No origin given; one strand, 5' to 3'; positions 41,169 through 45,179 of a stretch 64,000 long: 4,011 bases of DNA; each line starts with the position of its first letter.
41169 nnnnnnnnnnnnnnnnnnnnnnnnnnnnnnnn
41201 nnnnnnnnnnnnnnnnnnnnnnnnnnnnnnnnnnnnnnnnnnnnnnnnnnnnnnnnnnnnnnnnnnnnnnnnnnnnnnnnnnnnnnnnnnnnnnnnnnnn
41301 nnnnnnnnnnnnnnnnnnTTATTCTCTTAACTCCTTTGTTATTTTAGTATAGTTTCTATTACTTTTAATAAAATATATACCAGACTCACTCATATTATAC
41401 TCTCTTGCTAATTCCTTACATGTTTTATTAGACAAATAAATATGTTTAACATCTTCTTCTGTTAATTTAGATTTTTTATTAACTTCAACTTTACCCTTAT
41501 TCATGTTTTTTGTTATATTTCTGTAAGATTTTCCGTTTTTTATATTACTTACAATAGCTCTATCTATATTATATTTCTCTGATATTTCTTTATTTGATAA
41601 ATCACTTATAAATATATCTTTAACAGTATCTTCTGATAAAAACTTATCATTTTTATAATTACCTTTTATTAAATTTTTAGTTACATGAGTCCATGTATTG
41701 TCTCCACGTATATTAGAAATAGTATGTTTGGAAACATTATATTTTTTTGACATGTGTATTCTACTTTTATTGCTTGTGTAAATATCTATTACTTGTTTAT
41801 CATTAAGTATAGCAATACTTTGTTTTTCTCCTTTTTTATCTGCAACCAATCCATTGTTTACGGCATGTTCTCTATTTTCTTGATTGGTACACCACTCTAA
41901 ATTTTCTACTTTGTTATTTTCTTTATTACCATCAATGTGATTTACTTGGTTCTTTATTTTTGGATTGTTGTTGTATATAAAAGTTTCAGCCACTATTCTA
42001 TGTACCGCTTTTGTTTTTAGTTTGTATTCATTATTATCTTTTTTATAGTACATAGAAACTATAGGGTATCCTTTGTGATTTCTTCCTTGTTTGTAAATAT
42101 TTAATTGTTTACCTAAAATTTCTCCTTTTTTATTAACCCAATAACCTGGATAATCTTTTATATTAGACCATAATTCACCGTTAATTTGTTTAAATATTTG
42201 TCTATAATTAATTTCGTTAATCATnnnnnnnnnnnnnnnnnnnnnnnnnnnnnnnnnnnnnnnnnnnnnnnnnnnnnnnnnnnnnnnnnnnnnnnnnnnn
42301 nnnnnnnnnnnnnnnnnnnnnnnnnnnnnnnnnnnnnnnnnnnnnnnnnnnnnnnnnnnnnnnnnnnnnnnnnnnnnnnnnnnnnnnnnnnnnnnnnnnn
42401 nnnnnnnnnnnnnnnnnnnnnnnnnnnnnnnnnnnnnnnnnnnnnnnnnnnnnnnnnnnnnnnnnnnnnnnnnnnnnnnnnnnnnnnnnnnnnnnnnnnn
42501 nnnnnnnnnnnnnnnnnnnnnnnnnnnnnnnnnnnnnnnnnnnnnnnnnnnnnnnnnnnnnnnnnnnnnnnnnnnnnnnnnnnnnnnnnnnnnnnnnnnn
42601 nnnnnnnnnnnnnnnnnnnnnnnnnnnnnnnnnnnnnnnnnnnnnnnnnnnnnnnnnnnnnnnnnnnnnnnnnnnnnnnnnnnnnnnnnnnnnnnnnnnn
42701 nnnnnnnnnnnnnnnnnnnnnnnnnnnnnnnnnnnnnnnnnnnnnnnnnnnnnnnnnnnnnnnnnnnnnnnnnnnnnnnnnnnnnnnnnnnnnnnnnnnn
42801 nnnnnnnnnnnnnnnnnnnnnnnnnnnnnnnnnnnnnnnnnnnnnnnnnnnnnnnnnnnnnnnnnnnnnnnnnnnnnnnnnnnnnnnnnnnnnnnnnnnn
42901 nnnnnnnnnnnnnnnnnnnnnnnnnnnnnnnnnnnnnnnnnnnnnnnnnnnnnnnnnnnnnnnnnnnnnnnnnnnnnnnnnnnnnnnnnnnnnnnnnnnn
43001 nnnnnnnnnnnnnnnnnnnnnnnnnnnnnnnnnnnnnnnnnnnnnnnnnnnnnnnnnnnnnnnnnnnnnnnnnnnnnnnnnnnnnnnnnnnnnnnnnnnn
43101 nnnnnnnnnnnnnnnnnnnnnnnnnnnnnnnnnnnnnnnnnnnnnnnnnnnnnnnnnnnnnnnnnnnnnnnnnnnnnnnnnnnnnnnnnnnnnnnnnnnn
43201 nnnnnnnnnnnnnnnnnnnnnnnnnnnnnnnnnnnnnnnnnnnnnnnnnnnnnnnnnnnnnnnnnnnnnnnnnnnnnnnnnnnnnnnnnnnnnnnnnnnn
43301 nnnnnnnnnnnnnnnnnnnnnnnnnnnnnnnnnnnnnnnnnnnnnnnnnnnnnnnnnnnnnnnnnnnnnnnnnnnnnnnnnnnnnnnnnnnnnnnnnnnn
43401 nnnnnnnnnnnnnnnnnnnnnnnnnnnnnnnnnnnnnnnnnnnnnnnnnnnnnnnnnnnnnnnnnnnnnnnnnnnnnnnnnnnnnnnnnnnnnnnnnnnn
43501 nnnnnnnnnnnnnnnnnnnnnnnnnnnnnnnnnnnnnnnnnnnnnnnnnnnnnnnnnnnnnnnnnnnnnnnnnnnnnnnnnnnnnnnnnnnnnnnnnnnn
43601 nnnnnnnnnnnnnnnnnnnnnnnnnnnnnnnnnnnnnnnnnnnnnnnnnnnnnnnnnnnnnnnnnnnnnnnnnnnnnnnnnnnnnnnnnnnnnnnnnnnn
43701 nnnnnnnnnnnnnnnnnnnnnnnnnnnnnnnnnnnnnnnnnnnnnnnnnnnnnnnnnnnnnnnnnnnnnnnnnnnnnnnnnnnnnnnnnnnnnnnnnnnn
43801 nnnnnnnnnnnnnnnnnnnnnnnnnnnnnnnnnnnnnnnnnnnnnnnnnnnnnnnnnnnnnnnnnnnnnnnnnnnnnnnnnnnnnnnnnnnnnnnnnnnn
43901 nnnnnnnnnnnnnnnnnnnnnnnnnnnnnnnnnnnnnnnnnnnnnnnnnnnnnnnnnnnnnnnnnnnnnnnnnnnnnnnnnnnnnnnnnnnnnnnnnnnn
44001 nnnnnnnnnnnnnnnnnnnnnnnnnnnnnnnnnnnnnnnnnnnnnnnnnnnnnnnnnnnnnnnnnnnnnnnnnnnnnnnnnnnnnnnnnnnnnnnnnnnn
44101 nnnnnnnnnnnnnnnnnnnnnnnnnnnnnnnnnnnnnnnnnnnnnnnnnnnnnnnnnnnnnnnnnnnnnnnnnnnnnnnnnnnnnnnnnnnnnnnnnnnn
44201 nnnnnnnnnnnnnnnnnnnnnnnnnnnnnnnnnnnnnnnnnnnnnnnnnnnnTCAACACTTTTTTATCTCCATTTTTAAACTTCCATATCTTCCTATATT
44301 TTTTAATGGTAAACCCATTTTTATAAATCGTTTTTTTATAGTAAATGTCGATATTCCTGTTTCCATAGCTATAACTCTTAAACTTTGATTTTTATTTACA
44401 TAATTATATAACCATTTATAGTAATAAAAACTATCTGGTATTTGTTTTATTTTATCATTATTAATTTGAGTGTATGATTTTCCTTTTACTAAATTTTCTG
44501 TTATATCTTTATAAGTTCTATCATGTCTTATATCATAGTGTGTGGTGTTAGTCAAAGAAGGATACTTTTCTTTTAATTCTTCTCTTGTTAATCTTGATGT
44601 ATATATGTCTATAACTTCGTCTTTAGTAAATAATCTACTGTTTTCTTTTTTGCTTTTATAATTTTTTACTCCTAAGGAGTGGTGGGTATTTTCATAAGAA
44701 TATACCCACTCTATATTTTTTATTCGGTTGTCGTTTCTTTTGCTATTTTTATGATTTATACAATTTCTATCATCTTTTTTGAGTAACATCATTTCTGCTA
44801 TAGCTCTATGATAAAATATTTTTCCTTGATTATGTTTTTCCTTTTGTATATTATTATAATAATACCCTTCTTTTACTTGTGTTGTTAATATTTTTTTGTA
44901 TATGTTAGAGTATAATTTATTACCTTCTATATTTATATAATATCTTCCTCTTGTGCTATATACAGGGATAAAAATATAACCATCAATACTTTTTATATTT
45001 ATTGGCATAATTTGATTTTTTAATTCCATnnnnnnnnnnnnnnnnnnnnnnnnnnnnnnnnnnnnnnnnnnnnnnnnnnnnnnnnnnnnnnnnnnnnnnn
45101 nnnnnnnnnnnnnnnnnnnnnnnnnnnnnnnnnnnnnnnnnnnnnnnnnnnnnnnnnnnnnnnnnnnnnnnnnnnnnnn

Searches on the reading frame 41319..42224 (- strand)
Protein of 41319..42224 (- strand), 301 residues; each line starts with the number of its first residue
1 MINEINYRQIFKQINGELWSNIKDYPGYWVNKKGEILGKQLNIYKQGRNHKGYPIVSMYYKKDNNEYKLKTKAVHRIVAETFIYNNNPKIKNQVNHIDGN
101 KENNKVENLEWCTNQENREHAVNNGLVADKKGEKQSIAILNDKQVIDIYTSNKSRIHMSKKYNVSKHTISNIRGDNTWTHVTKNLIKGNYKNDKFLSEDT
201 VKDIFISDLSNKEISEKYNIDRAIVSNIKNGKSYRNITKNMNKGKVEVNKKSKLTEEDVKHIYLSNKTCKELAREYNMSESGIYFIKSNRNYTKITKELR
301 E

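Call 69: search_protein_families(library=phrogs, proteins=[window:41319-42224:-], max_evalue=0.00001)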
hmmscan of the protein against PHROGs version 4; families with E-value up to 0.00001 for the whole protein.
window:41319-42224:- (301 aa): 10 families
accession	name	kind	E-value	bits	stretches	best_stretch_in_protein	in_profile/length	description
phrog_59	-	DNA, RNA and nucleotide metabolism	2.6e-50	173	1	12-256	133-341/423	HNH endonuclease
phrog_959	-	DNA, RNA and nucleotide metabolism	3e-28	99.3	1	15-140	4-125/138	HNH endonuclease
phrog_1492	-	DNA, RNA and nucleotide metabolism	3.3e-14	53.8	1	14-125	42-163/414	HNH endonuclease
phrog_37683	-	unknown function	5.5e-13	49.7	1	26-150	119-236/279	-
phrog_7168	-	DNA, RNA and nucleotide metabolism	1.1e-09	39.2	1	133-297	116-271/284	homing endonuclease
phrog_826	-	DNA, RNA and nucleotide metabolism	5.5e-08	33.7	1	45-123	89-160/281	HNH endonuclease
phrog_6156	-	DNA, RNA and nucleotide metabolism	6.5e-08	33.2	0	238-300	170-235/261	endonuclease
phrog_99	-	DNA, RNA and nucleotide metabolism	1.8e-06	28.9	1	28-119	128-203/383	HNH endonuclease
phrog_4151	-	DNA, RNA and nucleotide metabolism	2.9e-06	28.2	0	147-182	15-50/154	DNA binding protein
phrog_20467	-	DNA, RNA and nucleotide metabolism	4.8e-06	27.4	0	137-185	60-111/112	HNH endonuclease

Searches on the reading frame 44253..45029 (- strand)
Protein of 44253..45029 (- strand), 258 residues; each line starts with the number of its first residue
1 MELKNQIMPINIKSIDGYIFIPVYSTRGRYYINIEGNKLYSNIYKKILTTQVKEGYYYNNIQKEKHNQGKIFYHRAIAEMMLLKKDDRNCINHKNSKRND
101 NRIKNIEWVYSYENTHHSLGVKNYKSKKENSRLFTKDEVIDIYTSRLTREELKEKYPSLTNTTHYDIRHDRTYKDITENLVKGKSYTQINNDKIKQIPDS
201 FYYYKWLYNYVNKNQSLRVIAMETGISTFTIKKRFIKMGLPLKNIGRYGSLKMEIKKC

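Call 69: search_protein_families(library=phrogs, proteins=[window:44253-45029:-], max_evalue=0.00001)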
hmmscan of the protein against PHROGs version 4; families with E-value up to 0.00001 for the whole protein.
window:44253-45029:- (258 aa): 3 families
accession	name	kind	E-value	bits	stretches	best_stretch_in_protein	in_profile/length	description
phrog_959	-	DNA, RNA and nucleotide metabolism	1.4e-13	51.8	1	26-132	14-120/138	HNH endonuclease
phrog_59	-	DNA, RNA and nucleotide metabolism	3.4e-12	47.5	1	9-233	129-312/423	HNH endonuclease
phrog_37683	-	unknown function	3.1e-08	34.1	1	52-176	143-271/279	-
